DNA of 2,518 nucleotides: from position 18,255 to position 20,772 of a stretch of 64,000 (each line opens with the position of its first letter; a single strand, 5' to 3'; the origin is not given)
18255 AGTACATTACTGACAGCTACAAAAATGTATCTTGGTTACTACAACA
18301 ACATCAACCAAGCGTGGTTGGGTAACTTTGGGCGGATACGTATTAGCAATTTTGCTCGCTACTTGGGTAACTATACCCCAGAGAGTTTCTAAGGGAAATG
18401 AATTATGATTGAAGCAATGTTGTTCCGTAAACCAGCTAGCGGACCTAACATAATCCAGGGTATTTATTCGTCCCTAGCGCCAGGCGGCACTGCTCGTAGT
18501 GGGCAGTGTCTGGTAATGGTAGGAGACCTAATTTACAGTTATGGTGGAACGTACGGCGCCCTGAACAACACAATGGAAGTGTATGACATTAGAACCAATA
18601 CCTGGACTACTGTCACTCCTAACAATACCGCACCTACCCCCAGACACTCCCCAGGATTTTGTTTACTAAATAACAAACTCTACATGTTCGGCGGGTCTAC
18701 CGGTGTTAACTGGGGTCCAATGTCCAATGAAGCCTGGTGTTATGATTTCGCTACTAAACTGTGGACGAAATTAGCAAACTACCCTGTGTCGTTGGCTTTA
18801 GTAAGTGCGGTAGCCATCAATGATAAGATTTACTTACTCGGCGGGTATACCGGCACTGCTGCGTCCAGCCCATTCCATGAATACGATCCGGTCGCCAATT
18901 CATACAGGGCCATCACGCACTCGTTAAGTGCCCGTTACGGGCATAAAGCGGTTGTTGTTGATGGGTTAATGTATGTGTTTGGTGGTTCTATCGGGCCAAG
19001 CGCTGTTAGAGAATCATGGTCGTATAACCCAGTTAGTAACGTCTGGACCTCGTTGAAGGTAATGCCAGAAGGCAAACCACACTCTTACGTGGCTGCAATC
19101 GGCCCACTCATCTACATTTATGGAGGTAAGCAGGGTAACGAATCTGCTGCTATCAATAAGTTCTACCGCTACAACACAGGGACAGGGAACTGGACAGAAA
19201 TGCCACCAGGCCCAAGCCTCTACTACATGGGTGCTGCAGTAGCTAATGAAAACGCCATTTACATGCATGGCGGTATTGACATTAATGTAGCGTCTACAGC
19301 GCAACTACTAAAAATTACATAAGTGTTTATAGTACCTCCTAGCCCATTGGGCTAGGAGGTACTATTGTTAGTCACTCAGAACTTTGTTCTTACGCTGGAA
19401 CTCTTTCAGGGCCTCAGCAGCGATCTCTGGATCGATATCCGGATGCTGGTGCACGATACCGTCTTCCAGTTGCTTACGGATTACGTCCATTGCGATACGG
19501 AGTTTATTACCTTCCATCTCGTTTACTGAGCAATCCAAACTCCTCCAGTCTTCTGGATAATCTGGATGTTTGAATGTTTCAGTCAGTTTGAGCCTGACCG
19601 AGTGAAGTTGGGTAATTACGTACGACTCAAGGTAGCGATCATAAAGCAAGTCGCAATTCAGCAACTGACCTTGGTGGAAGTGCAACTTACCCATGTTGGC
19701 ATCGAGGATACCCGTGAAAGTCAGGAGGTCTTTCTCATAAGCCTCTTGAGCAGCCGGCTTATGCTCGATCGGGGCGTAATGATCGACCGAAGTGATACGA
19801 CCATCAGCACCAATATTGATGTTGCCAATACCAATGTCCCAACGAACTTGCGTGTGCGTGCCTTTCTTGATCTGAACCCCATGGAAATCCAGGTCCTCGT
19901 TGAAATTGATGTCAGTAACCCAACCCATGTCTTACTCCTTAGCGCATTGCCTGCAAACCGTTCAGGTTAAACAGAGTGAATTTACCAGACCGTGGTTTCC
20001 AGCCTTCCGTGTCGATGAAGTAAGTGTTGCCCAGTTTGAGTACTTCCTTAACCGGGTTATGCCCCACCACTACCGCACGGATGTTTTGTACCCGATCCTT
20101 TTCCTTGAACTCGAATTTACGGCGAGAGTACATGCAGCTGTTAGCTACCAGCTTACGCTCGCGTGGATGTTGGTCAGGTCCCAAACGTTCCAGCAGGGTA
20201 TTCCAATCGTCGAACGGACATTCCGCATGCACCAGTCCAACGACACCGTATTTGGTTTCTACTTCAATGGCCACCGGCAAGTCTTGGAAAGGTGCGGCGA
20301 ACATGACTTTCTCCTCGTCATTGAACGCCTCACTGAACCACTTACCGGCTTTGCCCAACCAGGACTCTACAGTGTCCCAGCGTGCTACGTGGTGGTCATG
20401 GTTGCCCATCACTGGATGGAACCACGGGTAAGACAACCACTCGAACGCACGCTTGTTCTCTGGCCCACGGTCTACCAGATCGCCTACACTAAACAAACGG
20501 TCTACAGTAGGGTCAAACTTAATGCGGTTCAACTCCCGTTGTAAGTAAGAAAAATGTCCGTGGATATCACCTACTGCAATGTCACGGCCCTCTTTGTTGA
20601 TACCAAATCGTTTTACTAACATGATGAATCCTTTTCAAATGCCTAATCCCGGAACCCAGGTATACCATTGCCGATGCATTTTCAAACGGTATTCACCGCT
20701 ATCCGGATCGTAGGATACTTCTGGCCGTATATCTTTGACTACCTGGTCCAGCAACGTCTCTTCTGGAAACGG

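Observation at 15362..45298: A ~35-aa W-h-x-W-Y helical module grafted onto about 15 unrelated early proteins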

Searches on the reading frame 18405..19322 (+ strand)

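Call 98: search_protein_families(library=pfam, proteins=[window:18405-19322:+], max_evalue=0.01)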
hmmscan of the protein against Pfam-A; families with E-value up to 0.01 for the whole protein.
window:18405-19322:+ (305 aa): 10 families
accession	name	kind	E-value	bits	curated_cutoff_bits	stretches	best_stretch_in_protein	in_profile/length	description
PF24681.1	Kelch_KLHDC2_KLHL20_DRC7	-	2.1e-52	178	50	2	34-223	2-200/221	KLHDC2/KLHL20/DRC7 Kelch-repeats domain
PF01344.31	Kelch_1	-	4e-43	145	20.1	5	176-218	1-43/46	Kelch motif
PF13964.12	Kelch_6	-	9.7e-38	127.4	25.3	5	31-74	2-47/50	Kelch motif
PF24981.1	Beta-prop_ATRN-LZTR1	-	1.2e-35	123.6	50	3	43-149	1-116/289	Attractin/LZTR1 beta-propeller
PF07646.21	Kelch_2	-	2.7e-32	109.5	21.3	3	177-221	2-48/48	Kelch motif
PF13415.12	Kelch_3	-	6.2e-31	106.3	22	5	139-184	1-47/48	Galactose oxidase, central domain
PF13418.12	Kelch_4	-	1.5e-27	95.8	21.6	3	89-127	12-48/49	Galactose oxidase, central domain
PF25210.1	Kelch_FKB95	-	2.7e-22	80.1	70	3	75-152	28-102/268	FKB95, Kelch-repeats domain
PF24996.1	NANM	-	4.9e-19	68.8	45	2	39-154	16-131/350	N-acetylneuraminate epimerase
PF13854.13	Kelch_HCF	-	3e-13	50.2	113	2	43-99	203-259/345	Host cell factor, Kelch-repeats domain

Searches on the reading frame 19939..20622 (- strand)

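Call 98: search_protein_families(library=pfam, proteins=[window:19939-20622:-], max_evalue=0.01)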
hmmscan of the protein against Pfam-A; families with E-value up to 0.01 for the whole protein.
window:19939-20622:- (227 aa): 1 family
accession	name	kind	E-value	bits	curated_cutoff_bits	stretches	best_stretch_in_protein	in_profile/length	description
PF00149.33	Metallophos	-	1.7e-14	55.2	21.5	1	16-192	5-159/191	Calcineurin-like phosphoesterase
